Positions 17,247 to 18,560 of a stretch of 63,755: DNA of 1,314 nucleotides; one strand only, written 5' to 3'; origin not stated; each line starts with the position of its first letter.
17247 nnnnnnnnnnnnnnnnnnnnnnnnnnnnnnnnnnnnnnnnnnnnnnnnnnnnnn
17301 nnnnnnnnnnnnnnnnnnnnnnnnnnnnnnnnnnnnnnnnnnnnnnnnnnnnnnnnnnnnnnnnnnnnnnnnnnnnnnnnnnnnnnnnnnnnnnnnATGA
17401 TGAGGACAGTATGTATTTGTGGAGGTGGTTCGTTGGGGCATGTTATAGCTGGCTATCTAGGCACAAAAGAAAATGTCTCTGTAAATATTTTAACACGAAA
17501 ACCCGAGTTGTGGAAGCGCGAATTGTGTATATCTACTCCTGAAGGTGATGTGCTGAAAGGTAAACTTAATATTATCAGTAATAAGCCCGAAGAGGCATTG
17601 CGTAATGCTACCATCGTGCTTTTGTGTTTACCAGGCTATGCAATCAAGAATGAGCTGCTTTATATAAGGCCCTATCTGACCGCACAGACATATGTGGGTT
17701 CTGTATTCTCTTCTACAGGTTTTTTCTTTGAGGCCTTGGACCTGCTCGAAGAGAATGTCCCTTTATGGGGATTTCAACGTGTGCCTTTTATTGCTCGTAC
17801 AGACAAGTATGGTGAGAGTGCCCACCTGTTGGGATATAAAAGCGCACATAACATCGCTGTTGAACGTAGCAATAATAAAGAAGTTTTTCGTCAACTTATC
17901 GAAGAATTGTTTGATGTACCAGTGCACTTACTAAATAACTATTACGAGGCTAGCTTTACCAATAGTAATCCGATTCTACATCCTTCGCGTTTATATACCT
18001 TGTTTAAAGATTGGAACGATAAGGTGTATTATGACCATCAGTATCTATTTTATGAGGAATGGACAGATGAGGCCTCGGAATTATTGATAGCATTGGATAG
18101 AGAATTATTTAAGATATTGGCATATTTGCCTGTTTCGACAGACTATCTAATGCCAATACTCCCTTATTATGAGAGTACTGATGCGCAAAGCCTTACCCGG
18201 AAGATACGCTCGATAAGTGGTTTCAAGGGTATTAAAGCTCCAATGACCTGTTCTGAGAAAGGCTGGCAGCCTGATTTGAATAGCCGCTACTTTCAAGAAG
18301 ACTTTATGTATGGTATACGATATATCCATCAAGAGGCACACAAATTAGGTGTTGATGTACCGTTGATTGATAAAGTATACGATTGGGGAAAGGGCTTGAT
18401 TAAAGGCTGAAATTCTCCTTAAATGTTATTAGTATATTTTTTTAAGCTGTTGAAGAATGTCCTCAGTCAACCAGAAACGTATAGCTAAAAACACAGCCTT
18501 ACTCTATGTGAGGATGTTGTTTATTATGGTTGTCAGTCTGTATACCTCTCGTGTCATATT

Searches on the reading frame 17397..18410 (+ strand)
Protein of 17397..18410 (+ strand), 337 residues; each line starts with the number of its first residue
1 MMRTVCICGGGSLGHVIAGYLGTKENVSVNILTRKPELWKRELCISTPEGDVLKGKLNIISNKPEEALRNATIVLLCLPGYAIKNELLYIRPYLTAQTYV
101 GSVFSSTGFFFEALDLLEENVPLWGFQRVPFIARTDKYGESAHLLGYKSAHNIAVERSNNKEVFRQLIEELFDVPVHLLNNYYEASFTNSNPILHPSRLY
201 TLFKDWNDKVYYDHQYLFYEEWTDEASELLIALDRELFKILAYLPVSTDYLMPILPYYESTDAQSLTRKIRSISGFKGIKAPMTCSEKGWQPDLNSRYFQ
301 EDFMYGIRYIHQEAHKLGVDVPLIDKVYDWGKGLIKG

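Call 88: search_protein_families(library=pfam, proteins=[window:17397-18410:+], max_evalue=0.001)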
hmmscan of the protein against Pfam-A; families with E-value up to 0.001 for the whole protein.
window:17397-18410:+ (337 aa): 2 families
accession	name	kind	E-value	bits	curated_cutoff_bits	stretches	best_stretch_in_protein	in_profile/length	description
PF02317.23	Octopine_DH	-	3.3e-31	108.8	30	1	179-332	2-147/150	NAD/NADP octopine/nopaline dehydrogenase, alpha-helical domain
PF02558.23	ApbA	-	8.6e-06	25.9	22.2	1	5-101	1-97/150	Ketopantoate reductase PanE/ApbA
